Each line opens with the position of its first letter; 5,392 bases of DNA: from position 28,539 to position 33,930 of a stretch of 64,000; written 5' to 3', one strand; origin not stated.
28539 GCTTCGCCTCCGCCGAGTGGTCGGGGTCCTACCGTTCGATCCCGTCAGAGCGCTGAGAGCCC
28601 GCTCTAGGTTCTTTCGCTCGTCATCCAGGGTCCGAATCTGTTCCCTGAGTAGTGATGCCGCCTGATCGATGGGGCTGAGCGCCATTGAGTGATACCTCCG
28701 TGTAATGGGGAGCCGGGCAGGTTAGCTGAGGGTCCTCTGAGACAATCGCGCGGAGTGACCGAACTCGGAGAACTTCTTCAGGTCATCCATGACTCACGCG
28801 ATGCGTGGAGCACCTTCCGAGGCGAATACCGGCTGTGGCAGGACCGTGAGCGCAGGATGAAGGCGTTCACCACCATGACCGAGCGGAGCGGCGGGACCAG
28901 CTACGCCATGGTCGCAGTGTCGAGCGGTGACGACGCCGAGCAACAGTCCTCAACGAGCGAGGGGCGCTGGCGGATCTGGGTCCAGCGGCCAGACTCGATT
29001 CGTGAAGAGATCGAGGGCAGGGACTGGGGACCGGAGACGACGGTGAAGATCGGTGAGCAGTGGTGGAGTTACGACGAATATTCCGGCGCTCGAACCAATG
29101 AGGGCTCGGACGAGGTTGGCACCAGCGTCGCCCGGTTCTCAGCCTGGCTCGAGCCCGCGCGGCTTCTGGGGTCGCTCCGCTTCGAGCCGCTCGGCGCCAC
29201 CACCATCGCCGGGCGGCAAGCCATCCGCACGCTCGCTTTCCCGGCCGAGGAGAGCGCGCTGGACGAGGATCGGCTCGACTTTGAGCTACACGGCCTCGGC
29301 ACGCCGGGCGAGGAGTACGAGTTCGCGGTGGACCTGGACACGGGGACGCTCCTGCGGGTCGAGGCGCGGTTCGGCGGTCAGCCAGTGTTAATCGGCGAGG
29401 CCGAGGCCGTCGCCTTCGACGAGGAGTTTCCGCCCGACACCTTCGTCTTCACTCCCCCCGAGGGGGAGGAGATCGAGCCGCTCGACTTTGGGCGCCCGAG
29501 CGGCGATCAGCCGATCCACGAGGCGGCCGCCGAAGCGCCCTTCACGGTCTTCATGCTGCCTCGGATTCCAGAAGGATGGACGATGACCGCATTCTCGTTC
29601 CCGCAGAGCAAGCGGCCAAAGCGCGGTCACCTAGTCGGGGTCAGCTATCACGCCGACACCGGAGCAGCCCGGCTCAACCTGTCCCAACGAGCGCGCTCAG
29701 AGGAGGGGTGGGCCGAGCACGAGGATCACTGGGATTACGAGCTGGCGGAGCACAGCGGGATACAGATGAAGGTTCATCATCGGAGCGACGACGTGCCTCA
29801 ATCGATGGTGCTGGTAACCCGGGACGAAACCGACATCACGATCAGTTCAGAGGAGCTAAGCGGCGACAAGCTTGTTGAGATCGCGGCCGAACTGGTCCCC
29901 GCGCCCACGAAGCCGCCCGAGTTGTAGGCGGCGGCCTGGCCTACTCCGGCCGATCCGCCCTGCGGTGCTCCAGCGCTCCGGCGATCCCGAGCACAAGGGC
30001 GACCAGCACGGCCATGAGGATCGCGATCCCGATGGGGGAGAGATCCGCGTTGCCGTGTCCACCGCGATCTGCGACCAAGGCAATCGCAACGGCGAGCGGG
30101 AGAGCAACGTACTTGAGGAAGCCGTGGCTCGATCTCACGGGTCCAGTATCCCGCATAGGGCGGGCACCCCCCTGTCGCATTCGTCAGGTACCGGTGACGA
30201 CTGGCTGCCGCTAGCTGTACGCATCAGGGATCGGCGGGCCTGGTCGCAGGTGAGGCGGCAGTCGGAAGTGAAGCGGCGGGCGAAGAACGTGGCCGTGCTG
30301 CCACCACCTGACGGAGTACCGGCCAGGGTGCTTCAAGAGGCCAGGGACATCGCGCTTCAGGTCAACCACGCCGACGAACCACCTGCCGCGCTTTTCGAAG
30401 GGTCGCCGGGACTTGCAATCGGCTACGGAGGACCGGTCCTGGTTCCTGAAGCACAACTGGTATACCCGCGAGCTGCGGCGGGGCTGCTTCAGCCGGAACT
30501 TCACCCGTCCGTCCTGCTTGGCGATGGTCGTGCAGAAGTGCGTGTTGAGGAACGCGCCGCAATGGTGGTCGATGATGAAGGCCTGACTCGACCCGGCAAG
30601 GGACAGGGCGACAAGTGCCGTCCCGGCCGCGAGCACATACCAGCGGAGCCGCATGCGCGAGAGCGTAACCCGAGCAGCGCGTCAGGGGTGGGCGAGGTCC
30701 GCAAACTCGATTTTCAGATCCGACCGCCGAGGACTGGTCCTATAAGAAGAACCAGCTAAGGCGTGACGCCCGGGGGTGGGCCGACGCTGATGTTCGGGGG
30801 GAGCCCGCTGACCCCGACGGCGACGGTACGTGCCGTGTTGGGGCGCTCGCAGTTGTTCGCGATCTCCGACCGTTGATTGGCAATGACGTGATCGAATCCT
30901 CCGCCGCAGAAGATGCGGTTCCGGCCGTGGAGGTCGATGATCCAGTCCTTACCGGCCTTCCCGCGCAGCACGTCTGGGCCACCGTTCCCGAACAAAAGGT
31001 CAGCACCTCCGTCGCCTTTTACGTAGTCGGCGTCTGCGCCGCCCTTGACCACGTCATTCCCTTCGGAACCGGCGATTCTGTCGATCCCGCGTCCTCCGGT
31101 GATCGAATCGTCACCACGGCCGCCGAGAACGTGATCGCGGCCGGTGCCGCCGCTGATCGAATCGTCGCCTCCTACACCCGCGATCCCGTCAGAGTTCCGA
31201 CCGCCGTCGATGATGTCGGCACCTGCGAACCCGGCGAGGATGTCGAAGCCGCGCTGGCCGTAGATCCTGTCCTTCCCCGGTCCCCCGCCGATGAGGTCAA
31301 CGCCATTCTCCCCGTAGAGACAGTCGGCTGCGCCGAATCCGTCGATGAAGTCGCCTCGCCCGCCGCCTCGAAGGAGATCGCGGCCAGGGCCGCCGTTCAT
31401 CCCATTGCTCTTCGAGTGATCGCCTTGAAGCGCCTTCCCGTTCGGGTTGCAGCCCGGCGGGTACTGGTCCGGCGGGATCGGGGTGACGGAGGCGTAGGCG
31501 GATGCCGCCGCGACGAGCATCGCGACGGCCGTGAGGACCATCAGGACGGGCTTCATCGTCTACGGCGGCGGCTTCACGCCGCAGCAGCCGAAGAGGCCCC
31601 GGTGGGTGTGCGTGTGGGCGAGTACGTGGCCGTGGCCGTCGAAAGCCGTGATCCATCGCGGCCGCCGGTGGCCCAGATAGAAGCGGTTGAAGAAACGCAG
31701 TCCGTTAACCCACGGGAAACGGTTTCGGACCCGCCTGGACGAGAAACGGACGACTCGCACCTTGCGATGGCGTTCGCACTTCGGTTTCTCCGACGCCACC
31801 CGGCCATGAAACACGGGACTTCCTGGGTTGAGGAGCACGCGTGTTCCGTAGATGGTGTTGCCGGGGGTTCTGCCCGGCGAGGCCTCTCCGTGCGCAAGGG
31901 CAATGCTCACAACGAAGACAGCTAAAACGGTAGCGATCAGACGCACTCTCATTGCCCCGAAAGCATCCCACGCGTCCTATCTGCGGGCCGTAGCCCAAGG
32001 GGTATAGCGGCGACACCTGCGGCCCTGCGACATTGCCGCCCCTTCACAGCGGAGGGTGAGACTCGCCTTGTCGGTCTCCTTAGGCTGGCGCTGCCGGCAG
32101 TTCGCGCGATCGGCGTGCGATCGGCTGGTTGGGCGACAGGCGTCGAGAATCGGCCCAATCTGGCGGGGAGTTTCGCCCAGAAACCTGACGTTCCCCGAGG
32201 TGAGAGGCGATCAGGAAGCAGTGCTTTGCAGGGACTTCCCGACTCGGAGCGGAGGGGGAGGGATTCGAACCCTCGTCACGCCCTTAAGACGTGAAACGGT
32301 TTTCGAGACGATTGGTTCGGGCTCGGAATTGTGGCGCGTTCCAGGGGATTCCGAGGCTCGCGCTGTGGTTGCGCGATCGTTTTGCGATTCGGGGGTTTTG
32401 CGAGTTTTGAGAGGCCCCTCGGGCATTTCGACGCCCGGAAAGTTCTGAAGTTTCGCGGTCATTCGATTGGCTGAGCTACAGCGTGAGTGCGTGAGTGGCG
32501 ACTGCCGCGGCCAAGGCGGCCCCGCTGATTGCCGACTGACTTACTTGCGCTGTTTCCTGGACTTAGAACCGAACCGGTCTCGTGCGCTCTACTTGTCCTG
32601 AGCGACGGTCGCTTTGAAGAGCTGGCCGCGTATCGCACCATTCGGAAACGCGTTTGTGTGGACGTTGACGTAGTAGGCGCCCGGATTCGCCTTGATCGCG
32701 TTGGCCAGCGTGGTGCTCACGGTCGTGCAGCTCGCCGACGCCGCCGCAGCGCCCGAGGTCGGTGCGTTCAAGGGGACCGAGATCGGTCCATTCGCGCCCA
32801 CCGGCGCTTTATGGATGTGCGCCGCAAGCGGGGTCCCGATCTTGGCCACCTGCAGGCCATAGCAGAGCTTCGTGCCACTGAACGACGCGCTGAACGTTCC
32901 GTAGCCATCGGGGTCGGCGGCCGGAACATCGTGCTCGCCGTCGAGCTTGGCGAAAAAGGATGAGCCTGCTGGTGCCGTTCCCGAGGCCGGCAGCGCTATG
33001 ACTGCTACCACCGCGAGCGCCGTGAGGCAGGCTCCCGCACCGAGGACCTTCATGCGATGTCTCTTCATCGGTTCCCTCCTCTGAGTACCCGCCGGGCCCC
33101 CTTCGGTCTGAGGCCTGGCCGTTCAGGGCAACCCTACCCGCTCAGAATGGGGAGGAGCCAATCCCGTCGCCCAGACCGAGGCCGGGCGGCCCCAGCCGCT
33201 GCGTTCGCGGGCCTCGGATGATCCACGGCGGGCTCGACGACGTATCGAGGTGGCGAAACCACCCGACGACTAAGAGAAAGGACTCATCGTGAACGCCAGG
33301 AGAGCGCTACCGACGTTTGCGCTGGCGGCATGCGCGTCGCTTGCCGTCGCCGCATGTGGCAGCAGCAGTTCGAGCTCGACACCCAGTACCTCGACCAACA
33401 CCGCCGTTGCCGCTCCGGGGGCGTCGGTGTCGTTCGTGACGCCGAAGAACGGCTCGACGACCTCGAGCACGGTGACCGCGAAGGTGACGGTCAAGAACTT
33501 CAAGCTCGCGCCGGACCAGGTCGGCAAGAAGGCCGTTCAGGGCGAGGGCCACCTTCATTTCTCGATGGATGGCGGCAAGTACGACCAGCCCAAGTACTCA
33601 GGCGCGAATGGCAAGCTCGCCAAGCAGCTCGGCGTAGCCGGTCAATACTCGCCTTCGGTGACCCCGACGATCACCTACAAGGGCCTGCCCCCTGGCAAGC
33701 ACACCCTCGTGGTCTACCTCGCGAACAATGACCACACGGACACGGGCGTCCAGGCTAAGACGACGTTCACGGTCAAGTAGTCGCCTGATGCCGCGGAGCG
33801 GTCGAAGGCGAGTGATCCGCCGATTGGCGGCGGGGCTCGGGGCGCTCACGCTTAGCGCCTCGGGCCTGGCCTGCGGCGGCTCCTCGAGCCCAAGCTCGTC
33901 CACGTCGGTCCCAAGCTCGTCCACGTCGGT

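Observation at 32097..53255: Three same-orientation composite repeats, each embedding the 3' ~63 nt of a tRNA-Ser(CGA): fossil att sites from serial island accretion?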

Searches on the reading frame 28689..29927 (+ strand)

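Call 19: search_protein_families(library=pfam, proteins=[window:28689-29927:+], max_evalue=0.01)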
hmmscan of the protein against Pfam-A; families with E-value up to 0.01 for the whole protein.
window:28689-29927:+ (412 aa): 1 family
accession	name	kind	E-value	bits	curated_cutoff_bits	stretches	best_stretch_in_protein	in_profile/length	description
PF14030.11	DUF4245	-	0.0012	19.3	30.1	1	276-359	44-122/165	Protein of unknown function (DUF4245)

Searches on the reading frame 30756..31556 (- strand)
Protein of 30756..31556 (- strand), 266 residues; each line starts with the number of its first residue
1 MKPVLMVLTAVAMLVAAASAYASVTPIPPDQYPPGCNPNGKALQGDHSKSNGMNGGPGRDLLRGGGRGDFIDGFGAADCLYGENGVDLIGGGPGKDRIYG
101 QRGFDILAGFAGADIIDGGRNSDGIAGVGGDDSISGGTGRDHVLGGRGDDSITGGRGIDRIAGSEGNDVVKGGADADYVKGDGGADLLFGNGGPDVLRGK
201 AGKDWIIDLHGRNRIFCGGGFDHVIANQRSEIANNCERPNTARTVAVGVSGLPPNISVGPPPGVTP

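Call 17: search_protein_families(library=pfam, proteins=[window:30756-31556:-], max_evalue=0.01)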
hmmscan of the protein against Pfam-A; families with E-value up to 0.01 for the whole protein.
window:30756-31556:- (266 aa): 1 family
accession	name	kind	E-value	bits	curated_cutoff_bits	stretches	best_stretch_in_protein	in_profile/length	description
PF00353.25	HemolysinCabind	-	3.7e-28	97.5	23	5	153-188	1-36/36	RTX calcium-binding nonapeptide repeat (4 copies)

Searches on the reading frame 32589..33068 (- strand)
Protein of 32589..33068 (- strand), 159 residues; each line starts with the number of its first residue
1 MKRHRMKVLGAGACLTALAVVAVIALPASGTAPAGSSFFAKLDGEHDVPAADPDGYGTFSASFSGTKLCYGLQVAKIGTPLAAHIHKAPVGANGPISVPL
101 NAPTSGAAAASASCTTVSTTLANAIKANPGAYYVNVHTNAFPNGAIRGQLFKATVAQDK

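Call 17: search_protein_families(library=pfam, proteins=[window:32589-33068:-], max_evalue=0.01)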
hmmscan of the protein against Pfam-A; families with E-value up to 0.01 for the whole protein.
window:32589-33068:- (159 aa): 1 family
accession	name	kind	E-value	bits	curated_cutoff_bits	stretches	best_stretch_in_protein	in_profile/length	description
PF07452.17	CHRD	-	7.5e-26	91.7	24.1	1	38-150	1-117/117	CHRD domain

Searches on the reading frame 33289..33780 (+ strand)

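Call 17: search_protein_families(library=pfam, proteins=[window:33289-33780:+], max_evalue=0.01)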
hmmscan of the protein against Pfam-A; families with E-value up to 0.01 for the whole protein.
window:33289-33780:+ (163 aa): 3 families
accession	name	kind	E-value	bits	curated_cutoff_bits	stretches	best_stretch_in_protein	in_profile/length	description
PF07495.19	Y_Y_Y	-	0.00076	19.8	26.6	1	121-163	28-65/65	Y_Y_Y domain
PF14347.11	DUF4399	-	0.001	19.8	28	1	67-158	4-86/91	Domain of unknown function (DUF4399)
PF21827.1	New_glue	-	0.0052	16.9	31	1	1-67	1-65/94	New glue protein family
